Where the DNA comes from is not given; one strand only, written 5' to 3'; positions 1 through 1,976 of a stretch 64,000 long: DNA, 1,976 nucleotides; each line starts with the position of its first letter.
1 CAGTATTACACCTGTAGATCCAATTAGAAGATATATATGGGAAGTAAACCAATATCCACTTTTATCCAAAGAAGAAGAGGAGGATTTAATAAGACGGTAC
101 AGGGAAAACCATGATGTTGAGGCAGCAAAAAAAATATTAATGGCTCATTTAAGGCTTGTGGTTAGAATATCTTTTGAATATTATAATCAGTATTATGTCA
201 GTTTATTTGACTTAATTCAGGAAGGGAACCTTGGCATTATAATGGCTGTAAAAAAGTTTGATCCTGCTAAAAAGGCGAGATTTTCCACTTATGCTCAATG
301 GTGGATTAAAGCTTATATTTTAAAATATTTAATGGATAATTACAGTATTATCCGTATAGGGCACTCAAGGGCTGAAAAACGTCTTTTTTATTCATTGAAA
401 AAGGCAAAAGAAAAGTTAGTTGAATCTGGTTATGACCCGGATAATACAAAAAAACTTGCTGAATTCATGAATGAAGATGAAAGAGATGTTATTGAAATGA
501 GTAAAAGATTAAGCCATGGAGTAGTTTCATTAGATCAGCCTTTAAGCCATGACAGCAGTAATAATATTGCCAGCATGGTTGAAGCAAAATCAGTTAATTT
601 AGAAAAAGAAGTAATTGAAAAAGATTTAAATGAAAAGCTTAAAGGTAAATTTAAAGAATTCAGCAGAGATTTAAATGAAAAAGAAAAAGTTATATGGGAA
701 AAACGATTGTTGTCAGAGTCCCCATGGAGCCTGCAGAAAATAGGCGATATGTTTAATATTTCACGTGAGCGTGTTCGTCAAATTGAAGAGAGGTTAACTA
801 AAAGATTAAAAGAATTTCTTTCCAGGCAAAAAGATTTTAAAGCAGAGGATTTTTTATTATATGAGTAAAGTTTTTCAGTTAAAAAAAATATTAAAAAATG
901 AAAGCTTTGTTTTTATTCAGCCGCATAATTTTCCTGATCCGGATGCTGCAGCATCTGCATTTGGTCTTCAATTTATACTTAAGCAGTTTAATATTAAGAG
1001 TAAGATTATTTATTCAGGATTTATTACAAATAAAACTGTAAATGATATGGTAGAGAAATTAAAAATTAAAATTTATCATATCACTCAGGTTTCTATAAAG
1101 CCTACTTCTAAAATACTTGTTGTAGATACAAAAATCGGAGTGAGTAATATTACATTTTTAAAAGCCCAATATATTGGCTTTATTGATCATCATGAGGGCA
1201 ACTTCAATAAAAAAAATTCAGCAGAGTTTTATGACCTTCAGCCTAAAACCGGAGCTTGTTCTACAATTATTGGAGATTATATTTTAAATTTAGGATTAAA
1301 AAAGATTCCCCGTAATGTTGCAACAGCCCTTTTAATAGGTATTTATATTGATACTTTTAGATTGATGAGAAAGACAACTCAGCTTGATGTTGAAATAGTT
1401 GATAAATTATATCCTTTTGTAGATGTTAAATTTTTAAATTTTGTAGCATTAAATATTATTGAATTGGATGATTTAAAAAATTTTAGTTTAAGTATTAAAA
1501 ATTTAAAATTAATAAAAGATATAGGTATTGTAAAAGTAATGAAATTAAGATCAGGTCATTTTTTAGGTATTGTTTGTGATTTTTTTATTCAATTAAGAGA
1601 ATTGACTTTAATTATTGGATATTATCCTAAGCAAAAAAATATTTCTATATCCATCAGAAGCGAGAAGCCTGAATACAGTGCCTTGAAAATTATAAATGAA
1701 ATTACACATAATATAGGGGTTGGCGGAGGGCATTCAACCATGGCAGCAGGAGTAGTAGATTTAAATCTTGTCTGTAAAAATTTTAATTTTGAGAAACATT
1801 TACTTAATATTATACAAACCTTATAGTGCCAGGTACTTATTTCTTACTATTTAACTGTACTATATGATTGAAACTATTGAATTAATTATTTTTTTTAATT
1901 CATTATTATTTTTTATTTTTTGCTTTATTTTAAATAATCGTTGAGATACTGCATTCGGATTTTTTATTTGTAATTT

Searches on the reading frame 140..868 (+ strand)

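Call 80: search_protein_families(library=pfam, proteins=[window:140-868:+], max_evalue=0.0001)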
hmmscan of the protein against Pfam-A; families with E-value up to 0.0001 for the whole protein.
window:140-868:+ (242 aa): 2 families
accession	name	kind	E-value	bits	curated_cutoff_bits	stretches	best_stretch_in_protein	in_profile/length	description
PF04542.20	Sigma70_r2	-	7.8e-14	51.7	24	1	2-66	4-67/71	Sigma-70 region 2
PF04545.22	Sigma70_r4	-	1.8e-10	40.6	24.1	1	178-225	5-50/50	Sigma-70, region 4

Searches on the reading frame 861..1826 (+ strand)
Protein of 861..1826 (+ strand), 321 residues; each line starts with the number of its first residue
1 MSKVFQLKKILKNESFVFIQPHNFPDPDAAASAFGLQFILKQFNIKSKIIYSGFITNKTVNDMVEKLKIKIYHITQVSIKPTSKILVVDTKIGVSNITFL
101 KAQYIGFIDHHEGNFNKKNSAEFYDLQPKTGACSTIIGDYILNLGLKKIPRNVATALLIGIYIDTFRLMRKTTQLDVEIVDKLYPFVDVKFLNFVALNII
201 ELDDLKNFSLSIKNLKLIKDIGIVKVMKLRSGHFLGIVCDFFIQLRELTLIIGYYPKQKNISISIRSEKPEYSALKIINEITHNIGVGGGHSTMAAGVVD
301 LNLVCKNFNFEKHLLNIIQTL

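Call 80: search_protein_families(library=pfam, proteins=[window:861-1826:+], max_evalue=0.0001)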
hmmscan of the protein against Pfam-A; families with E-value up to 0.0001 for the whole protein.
window:861-1826:+ (321 aa): 1 family
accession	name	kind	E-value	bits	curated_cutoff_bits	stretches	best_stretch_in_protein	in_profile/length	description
PF01368.27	DHH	-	2e-10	41.4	28.1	1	17-161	2-125/125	DHH family, N-terminal domain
